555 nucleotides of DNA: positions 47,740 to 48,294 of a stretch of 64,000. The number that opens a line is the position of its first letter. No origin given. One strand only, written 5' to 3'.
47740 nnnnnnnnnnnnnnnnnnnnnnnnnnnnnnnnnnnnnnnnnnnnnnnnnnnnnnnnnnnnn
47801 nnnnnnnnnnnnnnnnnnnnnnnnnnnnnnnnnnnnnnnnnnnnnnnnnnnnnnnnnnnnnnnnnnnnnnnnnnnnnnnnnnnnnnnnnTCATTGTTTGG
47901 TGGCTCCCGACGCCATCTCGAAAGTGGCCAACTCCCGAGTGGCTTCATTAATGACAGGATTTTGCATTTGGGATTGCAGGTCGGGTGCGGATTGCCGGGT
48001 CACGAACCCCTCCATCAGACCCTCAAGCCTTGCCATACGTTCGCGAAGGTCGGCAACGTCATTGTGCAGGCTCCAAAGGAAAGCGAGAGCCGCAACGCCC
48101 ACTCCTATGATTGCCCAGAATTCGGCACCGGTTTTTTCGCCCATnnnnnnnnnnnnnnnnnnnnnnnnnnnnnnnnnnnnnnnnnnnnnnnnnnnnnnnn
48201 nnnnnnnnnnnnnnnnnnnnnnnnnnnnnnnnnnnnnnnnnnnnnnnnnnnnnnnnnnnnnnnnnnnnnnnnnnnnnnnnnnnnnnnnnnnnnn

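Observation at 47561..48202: TA-like operon in which a small membrane/coiled-coil protein occupies the toxin position ahead of a HigA-like antitoxin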

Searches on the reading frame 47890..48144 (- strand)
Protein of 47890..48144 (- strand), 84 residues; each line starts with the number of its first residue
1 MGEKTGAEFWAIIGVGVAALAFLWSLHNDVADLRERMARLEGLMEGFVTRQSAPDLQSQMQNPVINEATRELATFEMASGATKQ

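Call 3: search_protein_families(library=pfam, proteins=[window:47890-48144:-], max_evalue=1)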
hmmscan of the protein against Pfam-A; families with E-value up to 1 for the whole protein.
window:47890-48144:- (84 aa): 3 families
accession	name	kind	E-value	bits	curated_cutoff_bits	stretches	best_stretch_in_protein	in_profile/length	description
PF03706.18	LPG_synthase_TM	-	0.038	13.9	33.4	1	8-57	149-198/302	Lysylphosphatidylglycerol synthase TM region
PF20271.3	CATASP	-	0.08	13.3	29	1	7-54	16-62/86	CATRA-Associated Small Protein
PF25001.1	Aegyptin_C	-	0.23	11.9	27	1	38-69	18-49/115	Aegyptin, C-terminal domain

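Call 4: search_protein_families(library=ncbifam, proteins=[window:47890-48144:-], max_evalue=1)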
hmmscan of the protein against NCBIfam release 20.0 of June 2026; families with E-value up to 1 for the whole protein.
window:47890-48144:- (84 aa): 1 family
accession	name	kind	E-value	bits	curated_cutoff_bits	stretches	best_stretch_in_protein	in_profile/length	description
NF040576.1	T2SS_GspM_XpsM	equivalog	0.0038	16.9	60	1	14-74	18-81/180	type II secretion system protein GspM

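Call 6: find_homologous_proteins(query=window:47890-48144:-, max_evalue=0.01)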
Query window:47890-48144:- (84 aa): 21 proteins with E <= 0.01 among 26 candidates.
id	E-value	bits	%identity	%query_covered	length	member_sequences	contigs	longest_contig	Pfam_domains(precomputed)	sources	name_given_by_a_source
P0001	2.8e-47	175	100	100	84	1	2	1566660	-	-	-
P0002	1.7e-24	103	88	68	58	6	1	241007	-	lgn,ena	-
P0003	7.4e-11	60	54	68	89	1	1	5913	-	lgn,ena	-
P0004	9.7e-11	59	67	54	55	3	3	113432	-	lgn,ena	-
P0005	5.7e-10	57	64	54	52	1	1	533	-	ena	-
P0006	6.6e-10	57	64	54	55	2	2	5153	-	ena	-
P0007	5.5e-9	54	68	48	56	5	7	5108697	-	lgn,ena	-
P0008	1.4e-8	52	68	48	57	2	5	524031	-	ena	-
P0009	3.3e-8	51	61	54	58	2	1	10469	-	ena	-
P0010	4.7e-8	51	61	54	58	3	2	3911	-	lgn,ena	-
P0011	9.8e-8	50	57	50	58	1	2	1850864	-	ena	-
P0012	2.1e-7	49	61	48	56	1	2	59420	-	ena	-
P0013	3.1e-7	48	52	58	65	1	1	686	-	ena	-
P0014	3.4e-5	42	55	58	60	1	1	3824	-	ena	-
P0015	5.1e-5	41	60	42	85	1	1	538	-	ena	-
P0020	2.0e-4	39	67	36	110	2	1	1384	-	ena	-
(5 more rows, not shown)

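Call 10: find_encoding_contigs(protein=P0002, flank=4000, max_places=4)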
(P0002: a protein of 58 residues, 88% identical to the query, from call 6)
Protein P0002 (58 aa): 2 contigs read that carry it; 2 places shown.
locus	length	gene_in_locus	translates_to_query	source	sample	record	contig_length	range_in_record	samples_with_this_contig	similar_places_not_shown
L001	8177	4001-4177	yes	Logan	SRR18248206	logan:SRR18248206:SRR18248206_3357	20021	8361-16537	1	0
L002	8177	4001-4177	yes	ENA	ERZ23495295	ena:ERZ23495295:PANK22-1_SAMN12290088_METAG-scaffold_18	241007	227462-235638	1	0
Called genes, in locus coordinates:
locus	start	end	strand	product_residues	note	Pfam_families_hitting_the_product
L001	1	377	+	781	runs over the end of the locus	PF08478:POTRA_1 (faint), PF08479:POTRA_2 (faint), PF07244:POTRA, PF01103:Omp85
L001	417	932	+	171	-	PF03938:OmpH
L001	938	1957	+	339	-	PF04613:LpxD, PF25084:LbH_EIF2B (faint), PF00132:Hexapep, PF14602:Hexapep_2 (faint), PF00132:Hexapep (weak), PF25087:GMPPB_C (weak), PF00132:Hexapep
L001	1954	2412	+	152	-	PF22817:ApeP-like, PF07977:FabA, PF22818:ApeI-like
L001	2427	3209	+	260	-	PF25087:GMPPB_C (weak), PF00132:Hexapep, PF13720:Acetyltransf_11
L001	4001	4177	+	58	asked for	-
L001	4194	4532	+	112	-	PF04545:Sigma70_r4 (faint)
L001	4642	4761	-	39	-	-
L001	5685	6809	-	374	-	PF02684:LpxB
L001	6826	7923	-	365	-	PF00155:Aminotran_1_2 (weak), PF01041:DegT_DnrJ_EryC1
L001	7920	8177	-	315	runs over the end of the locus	PF01408:GFO_IDH_MocA, PF22725:GFO_IDH_MocA_C3, PF02894:GFO_IDH_MocA_C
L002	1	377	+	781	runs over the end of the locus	PF08478:POTRA_1 (faint), PF08479:POTRA_2 (faint), PF07244:POTRA, PF01103:Omp85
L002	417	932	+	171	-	PF03938:OmpH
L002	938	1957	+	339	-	PF04613:LpxD, PF25084:LbH_EIF2B (faint), PF00132:Hexapep, PF14602:Hexapep_2 (faint), PF00132:Hexapep (weak), PF25087:GMPPB_C (weak), PF00132:Hexapep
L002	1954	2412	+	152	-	PF22817:ApeP-like, PF07977:FabA, PF22818:ApeI-like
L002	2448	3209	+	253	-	PF25087:GMPPB_C (faint), PF00132:Hexapep, PF13720:Acetyltransf_11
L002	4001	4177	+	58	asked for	-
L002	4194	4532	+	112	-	PF04545:Sigma70_r4 (faint)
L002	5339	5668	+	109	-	-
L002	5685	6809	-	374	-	PF02684:LpxB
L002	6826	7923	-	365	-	PF00155:Aminotran_1_2 (weak), PF01041:DegT_DnrJ_EryC1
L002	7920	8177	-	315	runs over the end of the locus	PF01408:GFO_IDH_MocA, PF22725:GFO_IDH_MocA_C3, PF02894:GFO_IDH_MocA_C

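Call 11: find_encoding_contigs(protein=P0007, flank=4000, max_places=6)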
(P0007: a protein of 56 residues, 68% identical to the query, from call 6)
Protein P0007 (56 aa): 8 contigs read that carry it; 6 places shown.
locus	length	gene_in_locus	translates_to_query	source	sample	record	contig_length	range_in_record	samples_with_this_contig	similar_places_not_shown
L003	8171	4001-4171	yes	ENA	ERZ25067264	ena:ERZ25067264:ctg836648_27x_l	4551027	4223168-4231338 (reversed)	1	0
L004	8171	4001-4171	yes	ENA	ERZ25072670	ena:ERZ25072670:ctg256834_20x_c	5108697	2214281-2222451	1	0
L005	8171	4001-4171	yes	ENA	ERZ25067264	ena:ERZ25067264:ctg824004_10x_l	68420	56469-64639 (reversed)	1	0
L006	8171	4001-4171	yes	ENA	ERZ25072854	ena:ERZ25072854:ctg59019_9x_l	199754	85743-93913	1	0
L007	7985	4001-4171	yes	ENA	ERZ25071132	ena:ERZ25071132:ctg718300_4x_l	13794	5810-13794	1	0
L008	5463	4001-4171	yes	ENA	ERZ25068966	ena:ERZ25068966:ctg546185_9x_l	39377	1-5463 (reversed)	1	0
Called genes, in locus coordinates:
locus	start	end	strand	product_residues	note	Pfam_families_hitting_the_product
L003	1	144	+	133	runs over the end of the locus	PF01850:PIN, PF13470:PIN_3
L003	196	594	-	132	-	PF02661:Fic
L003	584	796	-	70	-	-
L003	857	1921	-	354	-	PF04909:Amidohydro_2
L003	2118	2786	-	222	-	PF04199:Cyclase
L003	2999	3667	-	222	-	PF00440:TetR_N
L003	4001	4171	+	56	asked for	-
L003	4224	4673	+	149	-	PF00106:adh_short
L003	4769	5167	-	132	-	PF19649:DUF6152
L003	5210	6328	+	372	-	PF11954:DUF3471 (faint)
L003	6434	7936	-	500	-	PF01436:NHL (faint)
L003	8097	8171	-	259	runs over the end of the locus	PF01694:Rhomboid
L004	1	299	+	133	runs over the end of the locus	PF01850:PIN (weak), PF13470:PIN_3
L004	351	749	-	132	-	PF02661:Fic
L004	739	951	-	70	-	-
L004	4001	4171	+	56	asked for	-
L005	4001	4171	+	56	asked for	-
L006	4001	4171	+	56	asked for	-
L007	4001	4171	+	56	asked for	-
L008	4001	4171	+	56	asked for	-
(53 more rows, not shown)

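Call 12: find_encoding_contigs(protein=P0004, flank=4000, max_places=4)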
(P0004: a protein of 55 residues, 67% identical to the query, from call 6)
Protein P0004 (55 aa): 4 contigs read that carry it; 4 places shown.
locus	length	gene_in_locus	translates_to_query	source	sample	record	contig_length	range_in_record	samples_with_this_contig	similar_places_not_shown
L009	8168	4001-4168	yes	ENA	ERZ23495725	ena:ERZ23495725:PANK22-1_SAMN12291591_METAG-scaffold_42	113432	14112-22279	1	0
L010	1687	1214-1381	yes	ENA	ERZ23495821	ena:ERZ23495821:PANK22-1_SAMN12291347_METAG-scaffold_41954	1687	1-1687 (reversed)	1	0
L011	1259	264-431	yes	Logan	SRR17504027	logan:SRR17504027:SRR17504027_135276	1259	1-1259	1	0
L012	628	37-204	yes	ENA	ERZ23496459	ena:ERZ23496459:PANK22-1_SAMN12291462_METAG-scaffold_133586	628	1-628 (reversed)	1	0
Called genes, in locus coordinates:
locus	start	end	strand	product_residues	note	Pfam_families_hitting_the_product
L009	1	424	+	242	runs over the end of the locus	PF02167:Cytochrom_C1 (weak)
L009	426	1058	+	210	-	PF02798:GST_N, PF13417:GST_N_3, PF13409:GST_N_2, PF00043:GST_C (weak), PF13410:GST_C_2 (weak)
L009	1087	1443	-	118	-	PF02021:UPF0102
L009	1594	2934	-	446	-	PF04348:LppC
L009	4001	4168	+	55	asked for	-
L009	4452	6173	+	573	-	PF00682:HMGL-like, PF22615:IPMS_D2, PF08502:LeuA_dimer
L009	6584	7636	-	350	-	PF00190:Cupin_1 (faint), PF02311:AraC_binding (faint), PF07883:Cupin_2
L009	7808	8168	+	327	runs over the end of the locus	PF07366:SnoaL, PF12680:SnoaL_2 (weak), PF07366:SnoaL, PF12680:SnoaL_2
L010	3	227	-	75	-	?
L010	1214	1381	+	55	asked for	-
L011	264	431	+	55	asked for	-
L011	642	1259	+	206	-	?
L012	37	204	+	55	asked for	-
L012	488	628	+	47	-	?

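Call 20: search_protein_families(library=pfam, proteins=[L002:5375-5668:+], max_evalue=0.1)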
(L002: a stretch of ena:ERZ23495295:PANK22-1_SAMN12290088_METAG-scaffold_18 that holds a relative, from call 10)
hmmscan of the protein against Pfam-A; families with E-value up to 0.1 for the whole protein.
L002:5375-5668:+ (97 aa): 1 family
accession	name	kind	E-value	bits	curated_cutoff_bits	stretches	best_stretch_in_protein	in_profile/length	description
PF15184.11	TOM6p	-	0.062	13.5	27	1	7-50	15-55/74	Mitochondrial import receptor subunit TOM6 homolog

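Call 25: search_protein_families(library=phrogs, proteins=[window:47890-48144:-, P0007, P0020], max_evalue=0.1)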
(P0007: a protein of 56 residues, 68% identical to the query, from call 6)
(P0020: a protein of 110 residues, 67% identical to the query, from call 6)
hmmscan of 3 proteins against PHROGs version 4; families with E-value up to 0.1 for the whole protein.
window:47890-48144:- (84 aa): 1 family
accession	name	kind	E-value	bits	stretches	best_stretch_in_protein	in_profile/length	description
phrog_35191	-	unknown function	0.00053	21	1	14-70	10-61/74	-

P0007 (56 aa): 2 families
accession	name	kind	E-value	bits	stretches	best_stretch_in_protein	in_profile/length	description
phrog_35191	-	unknown function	0.0036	18.4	1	8-41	6-38/74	-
phrog_19309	-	unknown function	0.033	15.3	1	32-53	19-39/39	-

P0020 (110 aa): 15 families
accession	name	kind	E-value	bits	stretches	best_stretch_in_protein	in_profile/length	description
phrog_31236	-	unknown function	0.0015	19.3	1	13-93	11-90/190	-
phrog_739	-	lysis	0.0024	19.1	1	6-106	9-99/122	Rz-like spanin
phrog_9415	-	unknown function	0.0054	17.6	1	25-92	54-125/168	-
phrog_15974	-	unknown function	0.0075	17.2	0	42-56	15-29/62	-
phrog_491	-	DNA, RNA and nucleotide metabolism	0.014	16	1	42-102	11-74/176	Mu Gam-like end protection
phrog_1009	-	unknown function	0.015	16.3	1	4-57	13-73/103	-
phrog_5345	-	unknown function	0.017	16.6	0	22-62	62-102/104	-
phrog_28302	-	unknown function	0.019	16.1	1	5-68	17-80/90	-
phrog_4237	-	lysis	0.031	15.1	1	4-50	38-82/93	holin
phrog_7686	-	lysis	0.041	15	1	6-86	25-108/112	Rz-like spanin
phrog_12846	-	tail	0.042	13.7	1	26-75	90-142/552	tail fiber protein; Ig-domain containing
phrog_18008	-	unknown function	0.067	14.5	0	14-88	31-105/110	-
phrog_18362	-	unknown function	0.07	14.4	1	42-95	3-54/119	-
phrog_16051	-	tail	0.073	12.6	1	13-106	162-252/660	tail length tape measure protein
phrog_20057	-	unknown function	0.085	10.8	1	14-76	1384-1446/2265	-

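Call 26: search_protein_families(library=padloc, proteins=[window:47890-48144:-, P0007, P0020], max_evalue=0.1)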
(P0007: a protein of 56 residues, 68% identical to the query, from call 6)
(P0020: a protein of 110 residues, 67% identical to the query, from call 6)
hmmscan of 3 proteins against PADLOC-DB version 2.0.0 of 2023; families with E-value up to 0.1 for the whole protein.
window:47890-48144:- (84 aa): 0 families

P0007 (56 aa): 0 families

P0020 (110 aa): 13 families
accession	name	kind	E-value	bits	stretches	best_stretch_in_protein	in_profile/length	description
PDLC03863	LmuB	-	0.00015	18.6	1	25-103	352-429/610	-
PDLC00512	JetC1|JetC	-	0.00065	15.8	1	23-95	770-842/1123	DUF3584 domain; MukB-like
PDLC03843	LeoC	-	0.00089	17.5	1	25-90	107-171/207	-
PDLC00607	ZorA1|ZorA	-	0.0038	14.5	1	40-94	445-499/551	MotA/ExbB/TolQ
PDLC00598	ZorA1|ZorA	-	0.0042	13.5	1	23-96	414-487/663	MotA/ExbB/TolQ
PDLC02488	BrxC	-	0.0055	12.7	1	21-94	1007-1084/1240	BrxC-PglY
PDLC00601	ZorA1|ZorA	-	0.0061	13.2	1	12-99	332-419/699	MotA/ExbB/TolQ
PDLC03839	LeoA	-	0.0064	13.6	1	21-89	260-327/559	-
PDLC00658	ZorG3|ZorG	-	0.015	13.2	1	25-94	80-158/260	DUF3348 domain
PDLC03841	LeoBC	-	0.017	12.3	1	17-88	497-565/601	-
PDLC03859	LmuB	-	0.025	11.8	1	25-99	364-425/611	-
PDLC04407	PDC-M09A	-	0.028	11.9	1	12-88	180-255/282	-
PDLC03842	LeoB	-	0.031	11.1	1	7-96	468-555/568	-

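Call 30: find_related_loci(query=A3, collection=metagenome_contigs, flank=3000)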
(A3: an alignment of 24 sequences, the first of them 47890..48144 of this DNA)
Query A3 (84 aa) in metagenome_contigs; peptide patterns used: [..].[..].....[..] (x = any residue, [..] = any of these).
130 stretches matched a pattern; 36 encode a relative of the query (tblastn E <= 1e-3); 36 distinct loci.
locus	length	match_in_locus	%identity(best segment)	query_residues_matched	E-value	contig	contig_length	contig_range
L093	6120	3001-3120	75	11-50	6e-16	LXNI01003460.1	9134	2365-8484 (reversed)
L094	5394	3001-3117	72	17-55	9e-16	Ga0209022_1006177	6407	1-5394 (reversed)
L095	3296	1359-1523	53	8-55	1e-13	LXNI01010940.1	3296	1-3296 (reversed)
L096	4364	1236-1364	65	14-56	3e-13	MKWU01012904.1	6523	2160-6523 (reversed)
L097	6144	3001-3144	56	18-54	3e-12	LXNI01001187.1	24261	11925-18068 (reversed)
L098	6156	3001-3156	54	3-50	9e-12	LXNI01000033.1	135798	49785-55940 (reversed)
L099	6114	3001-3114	58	13-50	4e-11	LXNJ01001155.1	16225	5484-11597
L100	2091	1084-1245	54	7-56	4e-11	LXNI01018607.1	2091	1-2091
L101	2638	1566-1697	61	11-52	5e-11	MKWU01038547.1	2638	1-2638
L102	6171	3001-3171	49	11-63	5e-11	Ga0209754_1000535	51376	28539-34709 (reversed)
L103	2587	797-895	64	22-54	6e-11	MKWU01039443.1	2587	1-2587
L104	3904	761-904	50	11-54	1e-10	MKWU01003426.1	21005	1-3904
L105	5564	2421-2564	50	11-54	1e-10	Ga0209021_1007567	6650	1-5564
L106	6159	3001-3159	49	9-57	7e-10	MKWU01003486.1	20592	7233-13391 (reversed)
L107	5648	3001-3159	49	9-57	7e-10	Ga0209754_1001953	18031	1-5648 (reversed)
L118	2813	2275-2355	59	23-49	6e-7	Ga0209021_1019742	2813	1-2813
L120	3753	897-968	67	25-48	6e-7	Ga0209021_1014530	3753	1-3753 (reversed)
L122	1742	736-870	47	8-48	1e-6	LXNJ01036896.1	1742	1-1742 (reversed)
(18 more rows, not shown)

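Call 38: find_related_loci(query=A3, collection=viral_contigs, flank=3000)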
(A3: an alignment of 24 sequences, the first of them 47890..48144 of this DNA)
Query A3 (84 aa) in viral_contigs; peptide patterns used: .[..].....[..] (x = any residue, [..] = any of these).
40 stretches matched a pattern; 1 encode a relative of the query (tblastn E <= 1e-3); 1 distinct loci.
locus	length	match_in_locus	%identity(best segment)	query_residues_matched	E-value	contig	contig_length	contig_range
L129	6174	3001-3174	43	8-53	3e-8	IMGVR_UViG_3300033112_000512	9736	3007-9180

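Call 60: find_encoding_contigs(protein=P0003, flank=3000, max_places=3)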
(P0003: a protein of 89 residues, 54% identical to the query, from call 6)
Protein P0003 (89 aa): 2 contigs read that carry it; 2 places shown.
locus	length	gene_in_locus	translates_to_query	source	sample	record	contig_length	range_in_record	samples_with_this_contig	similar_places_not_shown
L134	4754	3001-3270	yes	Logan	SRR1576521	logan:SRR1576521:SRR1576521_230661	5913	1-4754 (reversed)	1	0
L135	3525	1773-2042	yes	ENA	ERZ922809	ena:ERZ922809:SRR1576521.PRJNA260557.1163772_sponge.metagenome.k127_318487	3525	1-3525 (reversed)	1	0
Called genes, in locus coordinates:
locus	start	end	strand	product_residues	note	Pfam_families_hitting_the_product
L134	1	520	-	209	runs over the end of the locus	-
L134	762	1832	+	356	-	-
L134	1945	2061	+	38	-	-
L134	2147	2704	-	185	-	-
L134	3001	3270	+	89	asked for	-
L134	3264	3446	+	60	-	-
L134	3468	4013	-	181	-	PF18967:PycTM (weak)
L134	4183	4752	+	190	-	?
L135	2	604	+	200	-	?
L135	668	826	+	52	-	-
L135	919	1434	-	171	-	-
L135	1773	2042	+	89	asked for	-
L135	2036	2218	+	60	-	-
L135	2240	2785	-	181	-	PF18967:PycTM (weak)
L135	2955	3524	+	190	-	?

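Call 64: search_protein_representatives(alignment_id=A3)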
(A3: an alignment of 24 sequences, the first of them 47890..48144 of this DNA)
Query: 24 sequences, 69 profile positions. Proteins with E-value up to 0.001 (for the whole library): 1327; up to 1e-10: 237; up to 1e-30: 0. The best 150 are listed.
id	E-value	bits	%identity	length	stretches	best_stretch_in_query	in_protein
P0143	1.1e-22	95.8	-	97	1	1-69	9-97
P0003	1.4e-22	95.5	-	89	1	1-68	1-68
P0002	2.4e-21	91.5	-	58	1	4-62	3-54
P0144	3.1e-21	91.1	-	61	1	6-64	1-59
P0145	6.6e-21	90.1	-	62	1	6-62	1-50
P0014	1.9e-20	88.6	-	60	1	6-64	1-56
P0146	7.3e-20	86.7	-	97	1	1-69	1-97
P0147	1.3e-19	85.9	-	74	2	33-60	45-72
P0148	1.4e-19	85.8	-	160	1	6-63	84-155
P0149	4.0e-19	84.4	-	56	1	6-62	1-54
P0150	4.7e-19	84.1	-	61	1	6-64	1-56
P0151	5.9e-19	83.8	-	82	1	5-60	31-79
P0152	6.5e-19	83.7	-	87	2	27-62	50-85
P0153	8.3e-19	83.4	-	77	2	8-49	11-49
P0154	9.9e-19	83.1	-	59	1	8-61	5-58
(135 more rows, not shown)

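Call 68: predict_structure(alignment_id=A3)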
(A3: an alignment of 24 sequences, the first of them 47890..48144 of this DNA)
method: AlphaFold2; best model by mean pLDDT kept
length: 84 residues; sequences in the alignment: 24
mean_pLDDT: 71.1   pTM: 0.28
mean pLDDT of the five models: 71.1, 70.3, 68.9, 67.2, 63.2
residues with pLDDT >= 90: 4; 70-90: 40; 50-70: 39; < 50: 1
segments of 3 or more residues with pLDDT < 50: none
pLDDT, mean of each block of 10 residues (from residue 1): 71 89 86 82 64 52 62 70 55
secondary structure, 60 per line:
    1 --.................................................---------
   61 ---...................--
elements in order: H3-51 H64-82

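Call 76: search_protein_families(library=pfam, proteins=[L103:895-1068:+, L118:2367-2543:+, L120:983-1159:+, L122:903-1070:+], max_evalue=1)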
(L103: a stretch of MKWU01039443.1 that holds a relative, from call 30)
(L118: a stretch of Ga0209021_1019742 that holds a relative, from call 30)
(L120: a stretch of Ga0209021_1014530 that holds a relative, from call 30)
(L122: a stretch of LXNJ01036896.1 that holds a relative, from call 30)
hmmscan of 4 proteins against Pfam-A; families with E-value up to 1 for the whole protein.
L103:895-1068:+ (57 aa): 0 families

L118:2367-2543:+ (58 aa): 0 families

L120:983-1159:+ (58 aa): 0 families

L122:903-1070:+ (55 aa): 0 families

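Call 77: search_protein_families(library=ncbifam, proteins=[L103:895-1068:+, L118:2367-2543:+, L120:983-1159:+, L122:903-1070:+], max_evalue=1)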
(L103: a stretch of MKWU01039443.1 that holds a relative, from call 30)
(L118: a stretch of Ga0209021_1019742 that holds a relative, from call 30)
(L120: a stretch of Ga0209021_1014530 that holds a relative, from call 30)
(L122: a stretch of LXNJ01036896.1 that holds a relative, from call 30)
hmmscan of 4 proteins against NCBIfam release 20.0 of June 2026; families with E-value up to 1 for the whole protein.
L103:895-1068:+ (57 aa): 0 families

L118:2367-2543:+ (58 aa): 0 families

L120:983-1159:+ (58 aa): 0 families

L122:903-1070:+ (55 aa): 0 families
